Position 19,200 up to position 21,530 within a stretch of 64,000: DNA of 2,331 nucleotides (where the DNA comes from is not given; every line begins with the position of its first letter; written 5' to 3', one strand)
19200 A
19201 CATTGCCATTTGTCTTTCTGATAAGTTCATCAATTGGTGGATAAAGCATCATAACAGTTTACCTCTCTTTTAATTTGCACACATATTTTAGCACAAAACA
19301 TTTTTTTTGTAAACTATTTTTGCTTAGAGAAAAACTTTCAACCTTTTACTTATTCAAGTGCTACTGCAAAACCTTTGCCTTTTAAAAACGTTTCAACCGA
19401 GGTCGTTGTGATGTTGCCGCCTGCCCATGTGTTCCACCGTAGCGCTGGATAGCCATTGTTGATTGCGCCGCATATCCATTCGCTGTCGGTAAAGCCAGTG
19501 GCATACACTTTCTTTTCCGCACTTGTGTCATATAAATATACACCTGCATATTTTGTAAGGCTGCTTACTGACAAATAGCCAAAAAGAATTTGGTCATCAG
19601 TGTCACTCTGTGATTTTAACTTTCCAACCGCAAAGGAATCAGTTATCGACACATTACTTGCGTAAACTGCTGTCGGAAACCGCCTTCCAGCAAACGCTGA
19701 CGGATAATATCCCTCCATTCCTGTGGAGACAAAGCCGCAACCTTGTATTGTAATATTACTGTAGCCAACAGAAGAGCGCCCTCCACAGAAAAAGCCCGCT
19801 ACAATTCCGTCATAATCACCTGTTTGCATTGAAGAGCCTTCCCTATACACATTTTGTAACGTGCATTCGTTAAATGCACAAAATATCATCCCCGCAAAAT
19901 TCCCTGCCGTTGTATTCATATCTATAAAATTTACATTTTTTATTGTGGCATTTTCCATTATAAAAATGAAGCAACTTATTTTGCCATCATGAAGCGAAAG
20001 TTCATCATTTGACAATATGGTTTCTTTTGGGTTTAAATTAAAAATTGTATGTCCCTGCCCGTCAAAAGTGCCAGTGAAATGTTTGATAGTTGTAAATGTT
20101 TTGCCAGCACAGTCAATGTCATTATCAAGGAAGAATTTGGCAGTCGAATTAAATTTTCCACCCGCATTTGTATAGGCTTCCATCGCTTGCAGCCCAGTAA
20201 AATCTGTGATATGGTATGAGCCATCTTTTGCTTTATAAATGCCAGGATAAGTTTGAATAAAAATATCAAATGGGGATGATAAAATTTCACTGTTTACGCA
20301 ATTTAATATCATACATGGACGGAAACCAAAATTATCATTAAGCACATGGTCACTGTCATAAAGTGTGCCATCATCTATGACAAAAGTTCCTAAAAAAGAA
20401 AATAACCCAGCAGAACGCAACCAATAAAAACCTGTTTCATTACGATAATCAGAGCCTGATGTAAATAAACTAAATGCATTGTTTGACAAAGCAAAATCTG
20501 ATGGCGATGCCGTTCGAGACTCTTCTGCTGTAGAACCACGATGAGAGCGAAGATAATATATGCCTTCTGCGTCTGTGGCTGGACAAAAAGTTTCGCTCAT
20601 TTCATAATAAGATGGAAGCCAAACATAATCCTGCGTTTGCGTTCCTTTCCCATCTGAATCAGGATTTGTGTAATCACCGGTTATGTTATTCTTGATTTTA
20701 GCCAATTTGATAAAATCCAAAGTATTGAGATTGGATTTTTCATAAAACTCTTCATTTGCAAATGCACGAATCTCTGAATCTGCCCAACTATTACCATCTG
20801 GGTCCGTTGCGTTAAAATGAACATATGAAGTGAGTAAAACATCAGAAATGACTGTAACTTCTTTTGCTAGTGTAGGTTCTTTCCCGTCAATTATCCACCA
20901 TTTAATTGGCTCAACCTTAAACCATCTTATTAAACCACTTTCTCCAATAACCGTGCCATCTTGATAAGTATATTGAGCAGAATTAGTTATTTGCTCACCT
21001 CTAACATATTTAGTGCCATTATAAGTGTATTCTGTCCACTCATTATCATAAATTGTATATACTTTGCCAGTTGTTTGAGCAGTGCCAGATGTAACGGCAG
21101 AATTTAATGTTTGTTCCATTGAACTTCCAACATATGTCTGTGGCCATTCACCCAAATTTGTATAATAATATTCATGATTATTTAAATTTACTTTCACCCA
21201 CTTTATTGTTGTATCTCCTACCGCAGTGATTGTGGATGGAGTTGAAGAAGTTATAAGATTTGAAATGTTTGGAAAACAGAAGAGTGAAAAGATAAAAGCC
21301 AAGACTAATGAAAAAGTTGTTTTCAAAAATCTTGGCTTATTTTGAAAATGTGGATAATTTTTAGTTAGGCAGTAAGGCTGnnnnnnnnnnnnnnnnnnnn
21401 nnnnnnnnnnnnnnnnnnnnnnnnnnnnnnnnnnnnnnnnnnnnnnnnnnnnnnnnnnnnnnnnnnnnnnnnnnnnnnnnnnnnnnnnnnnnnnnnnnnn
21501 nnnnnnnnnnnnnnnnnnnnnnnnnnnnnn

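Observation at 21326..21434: G10 tract separates a good SD+ATG from the 658-aa secreted-protein ORF: candidate slipped-strand ON/OFF switch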

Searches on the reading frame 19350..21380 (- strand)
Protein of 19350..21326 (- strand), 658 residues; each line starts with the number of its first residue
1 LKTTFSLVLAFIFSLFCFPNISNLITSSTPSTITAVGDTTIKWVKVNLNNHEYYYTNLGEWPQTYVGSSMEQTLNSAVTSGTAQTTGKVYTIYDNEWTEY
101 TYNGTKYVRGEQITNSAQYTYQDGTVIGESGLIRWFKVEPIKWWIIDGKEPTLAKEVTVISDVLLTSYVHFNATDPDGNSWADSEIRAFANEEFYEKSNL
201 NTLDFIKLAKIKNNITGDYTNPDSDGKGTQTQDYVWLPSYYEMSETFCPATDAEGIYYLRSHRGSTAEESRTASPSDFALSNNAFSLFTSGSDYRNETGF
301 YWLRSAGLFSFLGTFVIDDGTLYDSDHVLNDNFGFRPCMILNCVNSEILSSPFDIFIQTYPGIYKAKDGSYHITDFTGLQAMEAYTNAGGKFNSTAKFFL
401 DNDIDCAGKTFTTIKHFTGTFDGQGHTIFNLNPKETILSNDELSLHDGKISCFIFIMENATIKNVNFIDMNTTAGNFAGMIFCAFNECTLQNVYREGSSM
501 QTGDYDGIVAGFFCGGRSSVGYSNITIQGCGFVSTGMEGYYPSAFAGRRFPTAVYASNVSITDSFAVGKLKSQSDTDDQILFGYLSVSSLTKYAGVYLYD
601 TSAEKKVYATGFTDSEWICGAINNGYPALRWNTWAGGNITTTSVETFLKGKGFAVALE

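Call 5: search_protein_families(library=pfam, proteins=[window:19350-21326:-], max_evalue=0.01)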
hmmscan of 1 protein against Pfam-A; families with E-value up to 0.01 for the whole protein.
window:19350-21326:- (658 aa): 1 family
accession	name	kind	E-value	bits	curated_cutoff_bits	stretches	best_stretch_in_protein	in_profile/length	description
PF19789.6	DUF6273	-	7.8e-12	45.8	23.5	1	177-342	29-171/172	Domain of unknown function (DUF6273)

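Call 6: find_homologous_proteins(query=window:19350-21326:-)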
Query window:19350-21326:- (658 aa): 20 proteins with E <= 0.001 among 8000 candidates.
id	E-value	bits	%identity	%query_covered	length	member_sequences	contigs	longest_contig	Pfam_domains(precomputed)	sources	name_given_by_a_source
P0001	8.8e-130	453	34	95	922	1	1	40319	PF19789.7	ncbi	-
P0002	5.9e-126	440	42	99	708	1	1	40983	PF19789.7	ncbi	-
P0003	1.9e-107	379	36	57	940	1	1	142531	PF19789.7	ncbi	-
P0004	2.2e-63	233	39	58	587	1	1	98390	-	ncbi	-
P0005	2.4e-30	124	34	41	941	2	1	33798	PF09479.17,PF19789.7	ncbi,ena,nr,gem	ncbi:MAG: DUF6273 domain-containing protein [Firmicutes bacterium]|nr:DUF6273 domain-containing prot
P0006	1.2e-25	109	35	44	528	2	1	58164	PF19789.7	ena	-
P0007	4.2e-24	103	34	44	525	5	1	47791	PF19789.7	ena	-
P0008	4.7e-24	103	33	44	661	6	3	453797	PF19789.7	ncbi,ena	-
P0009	2.8e-20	91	33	44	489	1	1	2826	PF19789.7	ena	-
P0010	1.1e-19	89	33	44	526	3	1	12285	PF19789.7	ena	-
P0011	6.3e-19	86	31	45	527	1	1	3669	PF19789.7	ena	-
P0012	7.3e-19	86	34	46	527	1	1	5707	PF19789.7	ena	-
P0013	1.6e-18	85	36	44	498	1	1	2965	PF19789.7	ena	-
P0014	3.4e-18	84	35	44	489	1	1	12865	PF19789.7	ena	-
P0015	2.3e-17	81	34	44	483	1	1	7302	PF19789.7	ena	-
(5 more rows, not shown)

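Call 8: find_encoding_contigs(protein=P0002, flank=6000, max_places=4)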
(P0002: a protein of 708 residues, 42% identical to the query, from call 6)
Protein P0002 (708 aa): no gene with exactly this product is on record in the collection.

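Call 10: find_encoding_contigs(protein=P0001, flank=8000, max_places=4)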
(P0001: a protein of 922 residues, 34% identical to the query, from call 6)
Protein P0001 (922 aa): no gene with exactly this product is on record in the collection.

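Call 11: find_encoding_contigs(protein=P0003, flank=8000, max_places=4)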
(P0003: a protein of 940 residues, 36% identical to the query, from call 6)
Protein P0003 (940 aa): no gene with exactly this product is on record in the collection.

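Call 13: find_related_loci(query=A1, collection=genome_contigs, flank=6000)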
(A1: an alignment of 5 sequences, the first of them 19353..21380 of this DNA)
Query A1 (676 aa) in genome_contigs; peptide patterns used: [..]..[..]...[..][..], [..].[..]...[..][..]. (x = any residue, [..] = any of these).
41 stretches matched a pattern; 34 encode a relative of the query (tblastn E <= 1e-3); 33 distinct loci.
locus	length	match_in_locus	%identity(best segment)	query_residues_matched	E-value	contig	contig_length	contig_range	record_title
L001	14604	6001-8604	31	69-671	8e-52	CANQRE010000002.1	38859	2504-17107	MAG: uncultured Clostridia bacterium isolate Lapin-008__bin38 genome assembly, contig: Lapin-008__NODE_1245_length_38859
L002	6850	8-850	34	88-359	1e-27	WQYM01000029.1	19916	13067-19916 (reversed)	MAG: Bacillota bacterium isolate Emb289P3bin92 Ga0123356_10002431, whole genome shotgun sequence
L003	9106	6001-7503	24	25-537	4e-22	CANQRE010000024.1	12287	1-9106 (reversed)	MAG: uncultured Clostridia bacterium isolate Lapin-008__bin38 genome assembly, contig: Lapin-008__NODE_5394_length_12287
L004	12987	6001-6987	26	73-382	4e-13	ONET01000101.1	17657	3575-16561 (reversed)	uncultured Treponema sp. isolate RUG239 genome assembly, contig: scaffold_6755, whole genome shotgun sequence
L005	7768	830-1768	25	17-323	2e-12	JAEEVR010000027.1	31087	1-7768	MAG: Treponema sp. isolate Tb.RUG.459 NODE_5660_length_31087_cov_3.059076, whole genome shotgun sequence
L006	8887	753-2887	27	68-323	4e-12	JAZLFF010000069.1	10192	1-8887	MAG: Treponema sp. isolate T1900045005_TA20190067.MAGScoT_cleanbin_000073 SGB_4353_k141_1941026, whole genome shotgun se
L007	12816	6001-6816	26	71-359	3e-11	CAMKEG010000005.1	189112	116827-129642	MAG: uncultured Treponema sp. isolate SRR12081294_bin.88_metaWRAP_v1.3_MAG genome assembly, contig: ERZ12289768.47, whol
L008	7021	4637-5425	24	64-309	3e-10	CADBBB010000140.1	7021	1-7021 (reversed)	MAG: uncultured Spirochaetaceae bacterium isolate RUG13809 genome assembly, contig: RUG13809_asm_140, whole genome shotg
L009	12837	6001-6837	23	73-360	3e-10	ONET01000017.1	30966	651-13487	uncultured Treponema sp. isolate RUG239 genome assembly, contig: scaffold_500, whole genome shotgun sequence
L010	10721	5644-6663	23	34-359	3e-10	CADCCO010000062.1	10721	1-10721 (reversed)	MAG: uncultured Spirochaetaceae bacterium isolate RUG14523 genome assembly, contig: RUG14523_asm_62, whole genome shotgu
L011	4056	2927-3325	29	34-175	4e-10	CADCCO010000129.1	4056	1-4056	MAG: uncultured Spirochaetaceae bacterium isolate RUG14523 genome assembly, contig: RUG14523_asm_129, whole genome shotg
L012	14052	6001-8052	25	17-360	8e-10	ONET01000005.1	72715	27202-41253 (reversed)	uncultured Treponema sp. isolate RUG239 genome assembly, contig: scaffold_209, whole genome shotgun sequence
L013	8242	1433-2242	25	71-360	2e-9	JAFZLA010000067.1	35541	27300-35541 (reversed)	MAG: Treponema sp. isolate RGIG7863 Water_buffalos_Reticulum-4__c663330, whole genome shotgun sequence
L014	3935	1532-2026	28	44-215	4e-9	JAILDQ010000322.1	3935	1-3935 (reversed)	MAG: Treponema sp. isolate RUI024 k141_2591887_flag=0_multi=108.4307_len=3935, whole genome shotgun sequence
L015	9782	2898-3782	25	73-359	5e-9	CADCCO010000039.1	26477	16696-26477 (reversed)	MAG: uncultured Spirochaetaceae bacterium isolate RUG14523 genome assembly, contig: RUG14523_asm_39, whole genome shotgu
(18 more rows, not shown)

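Call 17: list_cluster_members(proteins=[P0001, P0002, P0003, P0004])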
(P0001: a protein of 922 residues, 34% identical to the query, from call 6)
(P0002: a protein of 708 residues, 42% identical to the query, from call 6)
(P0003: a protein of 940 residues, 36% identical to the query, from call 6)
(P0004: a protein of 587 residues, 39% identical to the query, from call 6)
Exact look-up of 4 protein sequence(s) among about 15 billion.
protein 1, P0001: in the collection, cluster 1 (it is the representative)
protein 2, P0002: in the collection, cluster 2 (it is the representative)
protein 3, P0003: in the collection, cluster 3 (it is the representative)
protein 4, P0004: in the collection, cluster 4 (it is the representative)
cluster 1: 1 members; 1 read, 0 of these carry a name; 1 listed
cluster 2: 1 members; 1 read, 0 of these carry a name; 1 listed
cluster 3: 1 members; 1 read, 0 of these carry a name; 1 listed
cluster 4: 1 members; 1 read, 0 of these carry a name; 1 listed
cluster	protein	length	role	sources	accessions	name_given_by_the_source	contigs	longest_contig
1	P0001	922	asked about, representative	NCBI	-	-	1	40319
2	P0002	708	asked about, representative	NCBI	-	-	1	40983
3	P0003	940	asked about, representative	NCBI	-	-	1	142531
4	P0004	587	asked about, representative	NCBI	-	-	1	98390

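Call 28: search_protein_families(library=ncbifam, proteins=[P0002, P0001, window:19350-21326:-], max_evalue=0.1)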
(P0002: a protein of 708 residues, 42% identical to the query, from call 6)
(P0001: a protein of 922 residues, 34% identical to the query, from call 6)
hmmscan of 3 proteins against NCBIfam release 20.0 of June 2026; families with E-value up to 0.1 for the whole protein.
P0002 (708 aa): 0 families

P0001 (922 aa): 0 families

window:19350-21326:- (658 aa): 0 families

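Call 43: list_cluster_members(proteins=[window:19353-21326:-, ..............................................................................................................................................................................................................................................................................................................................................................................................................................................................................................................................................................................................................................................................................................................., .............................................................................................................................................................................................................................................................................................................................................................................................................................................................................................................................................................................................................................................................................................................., window:19353-21119:-, L034:252-731:+, P0021, P0022])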
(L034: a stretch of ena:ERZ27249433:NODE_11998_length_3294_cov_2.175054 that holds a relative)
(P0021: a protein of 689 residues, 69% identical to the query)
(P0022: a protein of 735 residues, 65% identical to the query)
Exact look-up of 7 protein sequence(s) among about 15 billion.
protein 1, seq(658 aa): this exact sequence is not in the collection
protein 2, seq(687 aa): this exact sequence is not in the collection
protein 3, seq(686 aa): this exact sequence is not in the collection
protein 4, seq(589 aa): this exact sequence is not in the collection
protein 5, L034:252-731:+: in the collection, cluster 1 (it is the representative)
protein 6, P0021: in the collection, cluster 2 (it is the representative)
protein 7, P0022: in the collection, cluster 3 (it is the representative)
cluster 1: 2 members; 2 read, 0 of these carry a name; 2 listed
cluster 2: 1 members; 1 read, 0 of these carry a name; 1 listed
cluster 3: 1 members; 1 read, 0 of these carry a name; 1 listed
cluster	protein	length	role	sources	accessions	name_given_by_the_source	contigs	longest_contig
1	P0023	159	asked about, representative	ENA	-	-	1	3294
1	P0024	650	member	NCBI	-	-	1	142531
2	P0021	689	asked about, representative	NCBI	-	-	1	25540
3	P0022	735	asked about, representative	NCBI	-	-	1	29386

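Call 45: find_encoding_contigs(protein=window:19350-21302:-, flank=3000, max_places=10)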
Protein window:19350-21302:- (650 aa): no gene with exactly this product is on record in the collection.

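Call 49: find_homologous_proteins(query=A3, max_evalue=1e-10)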
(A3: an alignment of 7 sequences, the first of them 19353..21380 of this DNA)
Query A3 (7 sequences) (676 aa, profile of the alignment): 82 proteins with E <= 1e-10 among 8000 candidates.
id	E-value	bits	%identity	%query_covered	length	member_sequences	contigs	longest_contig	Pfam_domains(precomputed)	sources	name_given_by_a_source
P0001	0.0e+0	1083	43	53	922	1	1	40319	PF19789.7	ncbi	-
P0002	1.3e-271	921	43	99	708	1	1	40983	PF19789.7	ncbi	-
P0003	8.5e-271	919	36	56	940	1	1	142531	PF19789.7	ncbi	-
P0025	6.6e-121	423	27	89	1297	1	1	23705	PF19789.7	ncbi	-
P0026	3.9e-88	315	31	84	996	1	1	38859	-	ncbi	-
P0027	2.6e-61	226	33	77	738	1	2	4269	PF19789.7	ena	-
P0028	5.1e-58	215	35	69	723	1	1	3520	PF19789.7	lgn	-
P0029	2.0e-57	213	35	60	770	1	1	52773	PF19789.7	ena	-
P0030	3.8e-56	209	31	76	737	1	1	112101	PF19789.7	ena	-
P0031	4.9e-56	209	32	76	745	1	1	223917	PF19789.7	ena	-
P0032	1.9e-55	207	30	86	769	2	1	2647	PF19789.7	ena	-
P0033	2.0e-55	207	31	76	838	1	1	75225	PF19789.7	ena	-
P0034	2.0e-55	207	32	72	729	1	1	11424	PF19789.7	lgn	-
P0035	4.6e-53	199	33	74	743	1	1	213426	PF19789.7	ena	-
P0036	9.7e-50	188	30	76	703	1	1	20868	PF19789.7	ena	-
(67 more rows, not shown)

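Call 52: find_encoding_contigs(protein=P0033, flank=3000, max_places=3)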
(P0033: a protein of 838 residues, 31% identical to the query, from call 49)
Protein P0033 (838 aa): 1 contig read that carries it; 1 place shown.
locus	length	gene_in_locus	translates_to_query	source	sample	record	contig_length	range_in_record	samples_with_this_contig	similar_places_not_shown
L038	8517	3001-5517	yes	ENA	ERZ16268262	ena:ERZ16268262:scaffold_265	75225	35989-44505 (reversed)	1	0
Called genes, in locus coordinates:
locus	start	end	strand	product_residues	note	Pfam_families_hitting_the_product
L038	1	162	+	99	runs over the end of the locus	-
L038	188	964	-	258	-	PF10473:CENP-F_leu_zip (faint)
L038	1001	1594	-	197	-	PF08239:SH3_3 (faint)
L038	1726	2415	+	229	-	PF01520:Amidase_3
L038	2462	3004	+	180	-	PF00625:Guanylate_kin, PF13238:AAA_18 (weak), PF13671:AAA_33 (faint)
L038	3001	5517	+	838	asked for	PF19789:DUF6273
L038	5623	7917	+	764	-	PF19732:SpoIIE_N, PF13672:PP2C_2 (faint), PF07228:SpoIIE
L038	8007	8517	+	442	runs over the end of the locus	PF01171:ATP_bind_3, PF11734:TilS_C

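Call 53: find_encoding_contigs(protein=P0029, flank=3000, max_places=3)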
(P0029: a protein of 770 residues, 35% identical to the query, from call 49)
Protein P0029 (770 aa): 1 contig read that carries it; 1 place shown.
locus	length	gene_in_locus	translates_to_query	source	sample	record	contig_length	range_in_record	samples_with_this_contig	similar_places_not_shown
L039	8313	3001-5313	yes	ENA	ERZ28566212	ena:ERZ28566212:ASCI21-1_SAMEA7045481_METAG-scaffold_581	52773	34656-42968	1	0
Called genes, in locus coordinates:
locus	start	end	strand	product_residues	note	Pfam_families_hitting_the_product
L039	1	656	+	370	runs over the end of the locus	PF14206:Cys_rich_CPCC, PF14386:DUF4417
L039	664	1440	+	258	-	-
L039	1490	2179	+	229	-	PF01520:Amidase_3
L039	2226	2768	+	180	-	PF00625:Guanylate_kin, PF13238:AAA_18 (weak), PF13671:AAA_33 (faint)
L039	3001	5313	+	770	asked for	PF19789:DUF6273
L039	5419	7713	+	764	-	PF19732:SpoIIE_N, PF13672:PP2C_2 (faint), PF07228:SpoIIE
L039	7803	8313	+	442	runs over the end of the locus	PF01171:ATP_bind_3, PF11734:TilS_C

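Call 70: predict_structure(alignment_id=A4)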
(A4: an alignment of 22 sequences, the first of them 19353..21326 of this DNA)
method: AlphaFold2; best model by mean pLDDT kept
length: 658 residues; sequences in the alignment: 22
mean_pLDDT: 77.7   pTM: 0.59
mean pLDDT of the five models: 77.7, 77.5, 75.6, 75.3, 73.0
residues with pLDDT >= 90: 262; 70-90: 191; 50-70: 113; < 50: 92
segments of 3 or more residues with pLDDT < 50: 1-3, 15-38, 510-521, 536-555, 573-580, 582-592, 634-638
pLDDT, mean of each block of 10 residues (from residue 1): 52 46 31 39 88 93 97 97 96 93 97 94 94 97 93 83 96 83 93 95 90 80 75 95 90 87 83 96 88 83 88 91 90 97 64 85 95 96 87 94 90 91 92 72 56 88 90 65 82 75 52 37 70 57 38 54 65 47 45 57 66 68 59 51 77 73
secondary structure, 60 per line:
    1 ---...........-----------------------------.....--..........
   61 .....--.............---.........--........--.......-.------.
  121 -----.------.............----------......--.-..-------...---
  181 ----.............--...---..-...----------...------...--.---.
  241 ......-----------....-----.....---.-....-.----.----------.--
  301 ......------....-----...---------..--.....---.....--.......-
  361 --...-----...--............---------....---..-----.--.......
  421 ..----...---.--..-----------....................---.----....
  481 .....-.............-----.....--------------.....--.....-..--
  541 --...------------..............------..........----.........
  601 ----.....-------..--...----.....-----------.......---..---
elements in order (helices of 4 or more, strands of 3 or more residues): H4-14 E44-48 E51-65 H68-80 E84-92 E95-102 E105-111 E133-145 E156-161 H185-197 E209-211 E231-233 H240-246 H258-261 H267-271 H277-280 E301-306 E313-316 E322-324 E338-342 H346-350 H353-359 E363-365 E371-373 H376-387 E397-400 E414-422 E427-429 E449-468 E477-485 E487-499 E505-509 E524-528 E531-535 E558-571 E578-587 E592-600 E605-609 H644-650

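Call 72: fold_search(model_id=the predicted structure, library=pdb)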
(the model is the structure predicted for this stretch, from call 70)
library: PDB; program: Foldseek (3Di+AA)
matches with E <= 10: 204; with E <= 0.001: 0
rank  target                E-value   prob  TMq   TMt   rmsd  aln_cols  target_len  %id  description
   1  5nxk_C                8.2e-02  0.35  0.12  0.21  12.9       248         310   14  L. reuteri 53608 SRRP (released 2018-03-21)
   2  8jle_A                2.8e-01  0.28  0.08  0.33   8.4       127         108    9  Cryo-EM structure of SV2A LD4 in complex with BoNT/A2 Hc in the SV2A-levetiracetam-BoNT/A2 Hc complex (released 2024-05-01)
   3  5w6f_A                3.4e-01  0.07  0.11  0.12  19.3       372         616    9  Crystal structure of Bacteriophage CBA120 tailspike protein 3 (TSP3, orf212) (released 2018-10-24)
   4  8jlg_A                4.0e-01  0.10  0.08  0.28  12.2       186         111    8  Cryo-EM structure of SV2A in complex with BoNT/A2 Hc (released 2024-05-01)
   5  5ny0                  4.6e-01  0.69  0.14  0.25  10.4       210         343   11  L. reuters 100-23 SRRP (released 2018-03-21)
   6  9cwr_A                5.4e-01  0.04  0.06  0.04  15.8       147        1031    5  SARS-CoV-2 BA.2.86 Spike trimer in complex with TRI2-2 minibinder (released 2026-01-21)
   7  7n5h_C                6.6e-01  0.05  0.05  0.04  16.1       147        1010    7  Cryo-EM structure of broadly neutralizing antibody 2-36 in complex with prefusion SARS-CoV-2 spike glycoprotein (released 2021-11-03)
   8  8jli_A                7.6e-01  0.14  0.07  0.08   7.9       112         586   14  Cryo-EM structure of SV2A dimer in complex levetiracetam (released 2024-05-01)
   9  7q6e_B                8.0e-01  0.05  0.06  0.04  15.3       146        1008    6  Beta049 fab in complex with SARS-CoV2 beta-Spike glycoprotein, The Beta mAb response underscores the antigenic distanc (released 2021-12-15)
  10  1dbg_A                1.2e+00  0.13  0.14  0.18  10.6       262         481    8  CRYSTAL STRUCTURE OF CHONDROITINASE B (released 2000-01-12)
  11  1xfu_A                1.2e+00  0.08  0.06  0.05  15.9       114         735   12  Crystal structure of anthrax edema factor (EF) truncation mutant, EF-delta 64 in complex with calmodulin (released 2005-05-03)
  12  7jw0_A                1.2e+00  0.03  0.05  0.04  16.7       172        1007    8  SARS-CoV-2 spike in complex with the S304 neutralizing antibody Fab fragment (released 2020-10-14)
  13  7so9_A                1.4e+00  0.03  0.06  0.04  15.9       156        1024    7  SARS-CoV-2 S B.1.617.2 delta variant + S2M11 + S2L20 Global Refinement (released 2021-11-17)
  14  1kq5_A                1.5e+00  0.09  0.10  0.27  11.8       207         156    7  C-terminal Domain of Cyclase Associated Protein with PRO 505 Replaced by SER (P505S) (released 2002-01-16)
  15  8chv_A                1.5e+00  0.06  0.06  0.17  13.8       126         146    7  Crystal structure of human PURA (fragment Glu57-Glu212, PUR repeat I and II) R140P mutant (released 2024-02-21)
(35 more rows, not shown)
